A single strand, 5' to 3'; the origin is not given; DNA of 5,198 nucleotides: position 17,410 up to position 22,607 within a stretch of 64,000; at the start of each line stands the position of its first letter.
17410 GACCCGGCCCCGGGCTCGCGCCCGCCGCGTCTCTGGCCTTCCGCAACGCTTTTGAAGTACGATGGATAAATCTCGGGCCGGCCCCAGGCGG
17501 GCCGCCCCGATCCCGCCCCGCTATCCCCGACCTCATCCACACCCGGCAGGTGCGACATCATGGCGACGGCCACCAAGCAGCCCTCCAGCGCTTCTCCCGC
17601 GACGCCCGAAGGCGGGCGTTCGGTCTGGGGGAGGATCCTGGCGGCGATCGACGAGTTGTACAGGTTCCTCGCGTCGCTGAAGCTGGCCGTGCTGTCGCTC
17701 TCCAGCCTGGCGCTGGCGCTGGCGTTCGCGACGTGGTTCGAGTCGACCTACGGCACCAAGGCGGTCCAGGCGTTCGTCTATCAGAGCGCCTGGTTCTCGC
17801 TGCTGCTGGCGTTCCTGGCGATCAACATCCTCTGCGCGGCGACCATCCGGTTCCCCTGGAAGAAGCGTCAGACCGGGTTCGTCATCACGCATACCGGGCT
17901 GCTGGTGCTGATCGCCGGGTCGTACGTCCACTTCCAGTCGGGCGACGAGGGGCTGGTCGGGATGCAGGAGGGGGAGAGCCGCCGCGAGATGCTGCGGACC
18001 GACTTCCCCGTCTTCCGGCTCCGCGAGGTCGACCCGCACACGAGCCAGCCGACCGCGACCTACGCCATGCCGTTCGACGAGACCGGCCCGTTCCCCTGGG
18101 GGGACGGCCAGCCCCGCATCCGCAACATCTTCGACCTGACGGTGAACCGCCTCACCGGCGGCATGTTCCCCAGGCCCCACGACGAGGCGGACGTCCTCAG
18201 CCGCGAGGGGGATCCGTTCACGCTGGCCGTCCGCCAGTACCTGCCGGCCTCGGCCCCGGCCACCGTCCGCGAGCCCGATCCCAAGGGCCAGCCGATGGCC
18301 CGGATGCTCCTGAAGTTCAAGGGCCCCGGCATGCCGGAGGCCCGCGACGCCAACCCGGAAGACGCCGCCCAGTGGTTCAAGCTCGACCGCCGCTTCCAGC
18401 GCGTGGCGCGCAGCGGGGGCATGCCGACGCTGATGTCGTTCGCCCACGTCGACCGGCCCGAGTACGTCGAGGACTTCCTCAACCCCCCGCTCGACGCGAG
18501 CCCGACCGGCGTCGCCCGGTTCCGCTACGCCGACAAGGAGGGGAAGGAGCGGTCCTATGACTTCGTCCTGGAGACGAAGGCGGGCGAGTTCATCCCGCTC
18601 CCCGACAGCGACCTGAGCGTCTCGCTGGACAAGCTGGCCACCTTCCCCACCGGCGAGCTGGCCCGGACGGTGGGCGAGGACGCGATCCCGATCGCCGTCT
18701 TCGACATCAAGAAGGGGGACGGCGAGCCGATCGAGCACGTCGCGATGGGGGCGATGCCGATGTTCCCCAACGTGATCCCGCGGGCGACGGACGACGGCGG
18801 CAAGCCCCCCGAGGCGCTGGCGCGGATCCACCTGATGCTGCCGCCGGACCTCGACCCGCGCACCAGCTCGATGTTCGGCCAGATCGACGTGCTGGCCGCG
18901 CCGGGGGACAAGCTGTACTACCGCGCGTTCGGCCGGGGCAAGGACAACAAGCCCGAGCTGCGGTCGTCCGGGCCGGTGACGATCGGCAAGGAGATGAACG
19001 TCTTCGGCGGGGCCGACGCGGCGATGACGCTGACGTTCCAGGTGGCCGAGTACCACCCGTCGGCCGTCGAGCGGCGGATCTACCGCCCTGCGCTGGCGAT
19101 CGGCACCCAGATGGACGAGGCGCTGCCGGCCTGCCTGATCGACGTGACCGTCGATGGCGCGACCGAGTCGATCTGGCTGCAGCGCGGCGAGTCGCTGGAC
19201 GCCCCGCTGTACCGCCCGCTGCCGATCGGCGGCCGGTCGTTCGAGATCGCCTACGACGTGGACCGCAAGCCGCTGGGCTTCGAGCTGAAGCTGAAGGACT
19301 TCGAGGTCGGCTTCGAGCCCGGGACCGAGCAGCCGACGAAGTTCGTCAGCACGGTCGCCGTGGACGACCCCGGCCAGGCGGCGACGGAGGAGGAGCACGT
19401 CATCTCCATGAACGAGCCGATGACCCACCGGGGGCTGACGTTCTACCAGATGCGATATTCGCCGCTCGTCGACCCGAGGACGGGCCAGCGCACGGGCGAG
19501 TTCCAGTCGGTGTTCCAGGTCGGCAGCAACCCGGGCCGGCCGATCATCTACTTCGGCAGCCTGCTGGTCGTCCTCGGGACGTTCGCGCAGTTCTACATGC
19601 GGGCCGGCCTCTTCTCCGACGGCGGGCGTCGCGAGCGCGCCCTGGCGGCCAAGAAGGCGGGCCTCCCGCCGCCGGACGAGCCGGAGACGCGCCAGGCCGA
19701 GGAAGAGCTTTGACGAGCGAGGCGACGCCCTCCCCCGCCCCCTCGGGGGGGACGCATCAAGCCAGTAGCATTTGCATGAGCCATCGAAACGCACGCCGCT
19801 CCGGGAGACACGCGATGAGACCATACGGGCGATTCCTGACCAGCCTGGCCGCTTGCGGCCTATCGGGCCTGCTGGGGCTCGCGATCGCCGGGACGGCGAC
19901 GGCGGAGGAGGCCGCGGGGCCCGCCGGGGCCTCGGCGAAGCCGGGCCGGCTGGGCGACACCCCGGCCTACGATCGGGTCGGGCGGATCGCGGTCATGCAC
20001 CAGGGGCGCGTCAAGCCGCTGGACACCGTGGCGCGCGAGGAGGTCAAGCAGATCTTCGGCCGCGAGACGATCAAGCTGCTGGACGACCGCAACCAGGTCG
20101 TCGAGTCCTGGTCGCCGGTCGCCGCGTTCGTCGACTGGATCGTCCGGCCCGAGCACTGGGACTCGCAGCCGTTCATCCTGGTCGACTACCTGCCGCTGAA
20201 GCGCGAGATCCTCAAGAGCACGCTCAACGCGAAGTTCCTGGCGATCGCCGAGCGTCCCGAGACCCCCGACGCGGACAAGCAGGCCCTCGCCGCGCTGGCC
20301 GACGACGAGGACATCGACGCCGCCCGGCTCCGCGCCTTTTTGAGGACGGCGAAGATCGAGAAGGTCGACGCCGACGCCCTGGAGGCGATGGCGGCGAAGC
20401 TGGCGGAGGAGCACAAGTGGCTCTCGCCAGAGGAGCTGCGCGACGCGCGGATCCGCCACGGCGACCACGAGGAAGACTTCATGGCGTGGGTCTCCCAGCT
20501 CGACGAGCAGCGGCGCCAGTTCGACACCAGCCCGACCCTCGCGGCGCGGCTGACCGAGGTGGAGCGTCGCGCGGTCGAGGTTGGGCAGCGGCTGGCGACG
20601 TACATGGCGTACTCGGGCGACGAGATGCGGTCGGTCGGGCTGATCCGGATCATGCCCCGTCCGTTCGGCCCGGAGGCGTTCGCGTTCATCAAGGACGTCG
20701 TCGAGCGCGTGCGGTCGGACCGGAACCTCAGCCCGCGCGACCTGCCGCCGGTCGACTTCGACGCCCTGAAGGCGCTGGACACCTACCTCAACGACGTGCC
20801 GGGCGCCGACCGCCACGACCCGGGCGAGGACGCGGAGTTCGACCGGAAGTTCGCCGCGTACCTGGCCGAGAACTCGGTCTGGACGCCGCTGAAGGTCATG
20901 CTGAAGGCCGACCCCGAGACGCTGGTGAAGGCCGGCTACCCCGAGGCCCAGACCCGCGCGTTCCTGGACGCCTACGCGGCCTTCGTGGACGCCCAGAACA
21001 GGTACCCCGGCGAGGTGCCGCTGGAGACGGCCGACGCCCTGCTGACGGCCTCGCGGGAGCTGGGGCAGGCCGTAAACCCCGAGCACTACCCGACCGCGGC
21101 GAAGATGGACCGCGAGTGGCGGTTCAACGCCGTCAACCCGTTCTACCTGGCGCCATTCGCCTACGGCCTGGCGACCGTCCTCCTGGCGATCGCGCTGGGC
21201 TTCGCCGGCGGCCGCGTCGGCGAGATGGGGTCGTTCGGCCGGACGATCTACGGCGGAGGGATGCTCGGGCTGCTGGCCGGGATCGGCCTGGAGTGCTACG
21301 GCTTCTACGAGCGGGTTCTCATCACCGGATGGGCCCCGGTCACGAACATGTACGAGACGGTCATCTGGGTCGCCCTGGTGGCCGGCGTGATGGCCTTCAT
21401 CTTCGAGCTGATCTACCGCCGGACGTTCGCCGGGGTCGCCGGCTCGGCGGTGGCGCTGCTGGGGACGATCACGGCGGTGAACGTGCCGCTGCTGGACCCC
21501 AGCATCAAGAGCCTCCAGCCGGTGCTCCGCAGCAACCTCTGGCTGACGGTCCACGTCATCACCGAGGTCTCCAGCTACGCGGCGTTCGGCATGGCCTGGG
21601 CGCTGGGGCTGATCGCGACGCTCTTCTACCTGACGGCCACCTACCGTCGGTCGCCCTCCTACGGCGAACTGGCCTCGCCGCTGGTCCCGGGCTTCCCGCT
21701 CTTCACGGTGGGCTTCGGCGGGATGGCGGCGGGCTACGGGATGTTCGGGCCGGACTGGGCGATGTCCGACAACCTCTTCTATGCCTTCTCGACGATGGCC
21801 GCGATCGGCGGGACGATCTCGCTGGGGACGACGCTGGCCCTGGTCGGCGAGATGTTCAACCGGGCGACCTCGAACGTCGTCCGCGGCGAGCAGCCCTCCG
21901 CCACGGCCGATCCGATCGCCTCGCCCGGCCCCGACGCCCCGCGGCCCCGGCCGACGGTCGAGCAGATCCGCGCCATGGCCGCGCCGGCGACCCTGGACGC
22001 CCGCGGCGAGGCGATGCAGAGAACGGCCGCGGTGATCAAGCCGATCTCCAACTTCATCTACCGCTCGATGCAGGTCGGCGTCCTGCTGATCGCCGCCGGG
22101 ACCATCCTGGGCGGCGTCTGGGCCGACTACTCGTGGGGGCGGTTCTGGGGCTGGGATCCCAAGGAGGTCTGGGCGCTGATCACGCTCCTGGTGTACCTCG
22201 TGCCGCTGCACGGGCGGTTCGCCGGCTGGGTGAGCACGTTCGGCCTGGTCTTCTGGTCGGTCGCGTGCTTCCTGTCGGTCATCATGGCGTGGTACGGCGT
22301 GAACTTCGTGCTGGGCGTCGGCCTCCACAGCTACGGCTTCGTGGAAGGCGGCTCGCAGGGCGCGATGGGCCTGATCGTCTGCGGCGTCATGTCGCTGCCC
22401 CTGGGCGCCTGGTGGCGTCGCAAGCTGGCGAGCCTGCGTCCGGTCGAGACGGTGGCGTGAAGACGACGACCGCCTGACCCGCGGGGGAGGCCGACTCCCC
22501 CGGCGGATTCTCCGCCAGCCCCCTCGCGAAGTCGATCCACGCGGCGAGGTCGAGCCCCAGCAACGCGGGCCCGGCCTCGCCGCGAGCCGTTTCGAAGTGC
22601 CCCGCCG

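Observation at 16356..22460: Membrane-anchored ECF sigma factor ending in a cytochrome c'-type heme motif, directly upstream of the heme-c attachment machinery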

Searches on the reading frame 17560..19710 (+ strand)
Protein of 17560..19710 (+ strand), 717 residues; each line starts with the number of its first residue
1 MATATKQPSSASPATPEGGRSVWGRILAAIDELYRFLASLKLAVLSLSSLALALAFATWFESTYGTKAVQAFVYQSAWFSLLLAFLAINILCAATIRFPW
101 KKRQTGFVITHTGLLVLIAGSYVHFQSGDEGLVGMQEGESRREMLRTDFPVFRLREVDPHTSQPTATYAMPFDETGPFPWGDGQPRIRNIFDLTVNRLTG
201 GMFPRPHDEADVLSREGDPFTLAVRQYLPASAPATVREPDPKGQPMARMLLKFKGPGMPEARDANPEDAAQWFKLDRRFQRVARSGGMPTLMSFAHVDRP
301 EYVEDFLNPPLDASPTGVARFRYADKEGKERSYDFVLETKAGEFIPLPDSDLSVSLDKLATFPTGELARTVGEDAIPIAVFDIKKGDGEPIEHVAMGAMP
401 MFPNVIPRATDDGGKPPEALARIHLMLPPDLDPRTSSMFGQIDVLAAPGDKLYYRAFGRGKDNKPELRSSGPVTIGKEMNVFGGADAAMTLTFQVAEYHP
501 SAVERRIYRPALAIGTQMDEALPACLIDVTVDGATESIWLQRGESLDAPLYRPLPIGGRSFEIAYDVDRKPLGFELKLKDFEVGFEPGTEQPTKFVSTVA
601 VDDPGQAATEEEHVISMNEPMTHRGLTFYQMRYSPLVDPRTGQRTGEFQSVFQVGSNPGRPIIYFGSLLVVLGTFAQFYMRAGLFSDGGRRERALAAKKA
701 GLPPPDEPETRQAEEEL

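Call 3: search_protein_families(library=pfam, proteins=[window:17560-19710:+], max_evalue=0.1)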
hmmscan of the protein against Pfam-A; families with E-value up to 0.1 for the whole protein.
window:17560-19710:+ (717 aa): 1 family
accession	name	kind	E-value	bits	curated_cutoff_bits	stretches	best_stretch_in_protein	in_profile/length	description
PF05140.19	ResB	-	9.3e-22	77.9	24.6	3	537-633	179-265/486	ResB-like family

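Call 4: search_protein_families(library=ncbifam, proteins=[window:17560-19710:+], max_evalue=0.1)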
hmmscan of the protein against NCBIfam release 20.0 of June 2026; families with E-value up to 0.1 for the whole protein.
window:17560-19710:+ (717 aa): 0 families

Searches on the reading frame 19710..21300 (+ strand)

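Call 88: search_protein_families(library=pfam, proteins=[window:19710-21300:+], max_evalue=0.01)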
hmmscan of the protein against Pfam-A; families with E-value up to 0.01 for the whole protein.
window:19710-21300:+ (530 aa): 1 family
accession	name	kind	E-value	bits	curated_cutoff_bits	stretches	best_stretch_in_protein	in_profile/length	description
PF09995.15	MPAB_Lcp_cat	-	0.0032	18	23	0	410-471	90-154/231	ER-bound oxygenase mpaB/B'/Rubber oxygenase, catalytic domain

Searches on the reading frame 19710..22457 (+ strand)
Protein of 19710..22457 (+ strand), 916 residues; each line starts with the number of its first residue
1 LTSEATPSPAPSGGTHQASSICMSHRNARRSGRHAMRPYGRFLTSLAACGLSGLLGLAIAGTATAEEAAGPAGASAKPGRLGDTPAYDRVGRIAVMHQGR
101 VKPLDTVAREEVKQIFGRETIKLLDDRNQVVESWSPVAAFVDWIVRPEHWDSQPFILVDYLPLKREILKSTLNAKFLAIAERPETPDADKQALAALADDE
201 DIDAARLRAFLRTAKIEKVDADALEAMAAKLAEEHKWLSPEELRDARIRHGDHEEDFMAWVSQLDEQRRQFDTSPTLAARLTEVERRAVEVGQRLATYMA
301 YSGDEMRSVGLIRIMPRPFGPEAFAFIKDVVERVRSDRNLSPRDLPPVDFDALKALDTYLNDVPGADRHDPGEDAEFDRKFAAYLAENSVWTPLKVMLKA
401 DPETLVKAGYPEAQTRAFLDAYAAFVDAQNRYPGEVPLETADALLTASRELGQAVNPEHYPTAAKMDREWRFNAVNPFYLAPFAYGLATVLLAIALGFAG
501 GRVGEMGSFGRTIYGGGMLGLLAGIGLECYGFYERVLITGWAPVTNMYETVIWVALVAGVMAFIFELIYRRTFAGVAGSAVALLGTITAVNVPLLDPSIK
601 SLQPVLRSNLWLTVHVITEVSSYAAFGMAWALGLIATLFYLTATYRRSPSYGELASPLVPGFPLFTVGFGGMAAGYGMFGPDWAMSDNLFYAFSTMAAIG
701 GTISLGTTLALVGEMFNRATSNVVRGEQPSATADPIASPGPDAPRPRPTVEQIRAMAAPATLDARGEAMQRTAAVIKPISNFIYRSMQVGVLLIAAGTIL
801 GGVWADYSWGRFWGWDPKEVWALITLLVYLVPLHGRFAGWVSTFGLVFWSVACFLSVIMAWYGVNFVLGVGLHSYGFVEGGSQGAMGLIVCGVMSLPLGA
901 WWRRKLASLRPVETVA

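Call 3: search_protein_families(library=pfam, proteins=[window:19710-22457:+], max_evalue=0.1)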
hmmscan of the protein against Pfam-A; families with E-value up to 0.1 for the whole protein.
window:19710-22457:+ (916 aa): 2 families
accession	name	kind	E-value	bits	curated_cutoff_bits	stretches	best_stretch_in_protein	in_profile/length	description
PF01578.25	Cytochrom_C_asm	-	3.2e-27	96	29.9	1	545-868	2-208/212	Cytochrome C assembly protein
PF09995.15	MPAB_Lcp_cat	-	0.017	15.6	23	1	410-471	90-154/231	ER-bound oxygenase mpaB/B'/Rubber oxygenase, catalytic domain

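Call 4: search_protein_families(library=ncbifam, proteins=[window:19710-22457:+], max_evalue=0.1)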
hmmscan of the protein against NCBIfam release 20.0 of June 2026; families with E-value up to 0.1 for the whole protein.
window:19710-22457:+ (916 aa): 2 families
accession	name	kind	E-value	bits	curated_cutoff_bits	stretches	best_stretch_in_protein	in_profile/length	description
TIGR03144.1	cytochr_II_ccsB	equivalog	8.5e-43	146.9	187.6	2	750-876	140-252/252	c-type cytochrome biogenesis protein CcsB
TIGR01191.1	ccmC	subfamily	0.01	15.8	186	1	786-831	52-97/184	heme ABC transporter permease CcmC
